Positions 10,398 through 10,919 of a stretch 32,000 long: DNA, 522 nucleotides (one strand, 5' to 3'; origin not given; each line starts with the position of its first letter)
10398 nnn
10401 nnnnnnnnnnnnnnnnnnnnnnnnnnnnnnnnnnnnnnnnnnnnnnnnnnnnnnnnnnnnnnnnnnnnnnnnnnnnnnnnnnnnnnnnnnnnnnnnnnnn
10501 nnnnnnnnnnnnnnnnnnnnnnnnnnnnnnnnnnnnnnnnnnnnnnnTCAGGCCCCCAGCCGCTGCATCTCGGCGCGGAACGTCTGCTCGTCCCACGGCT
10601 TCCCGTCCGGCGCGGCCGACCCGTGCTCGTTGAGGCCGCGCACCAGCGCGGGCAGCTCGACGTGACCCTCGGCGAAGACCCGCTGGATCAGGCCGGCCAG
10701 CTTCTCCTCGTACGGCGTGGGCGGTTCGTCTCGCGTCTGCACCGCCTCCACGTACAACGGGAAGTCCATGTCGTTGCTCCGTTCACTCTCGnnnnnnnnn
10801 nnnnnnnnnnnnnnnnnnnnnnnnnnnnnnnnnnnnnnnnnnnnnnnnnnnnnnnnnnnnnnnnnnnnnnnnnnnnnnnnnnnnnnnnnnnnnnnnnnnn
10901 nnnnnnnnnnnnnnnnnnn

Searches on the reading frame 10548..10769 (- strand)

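Call 14: search_protein_families(library=pfam, proteins=[window:10548-10769:-])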
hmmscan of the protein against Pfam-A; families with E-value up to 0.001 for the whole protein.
window:10548-10769:- (73 aa): 1 family
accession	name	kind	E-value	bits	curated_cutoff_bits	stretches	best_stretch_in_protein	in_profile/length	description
PF20552.4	HTH_62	-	5.8e-29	100.4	27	1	5-73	4-72/72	Recombinase-like helix-turn-helix domain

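Call 34: search_protein_families(library=ncbifam, proteins=[window:10548-10769:-], max_evalue=0.00001)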
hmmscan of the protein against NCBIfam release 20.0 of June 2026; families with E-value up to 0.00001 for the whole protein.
window:10548-10769:- (73 aa): 0 families
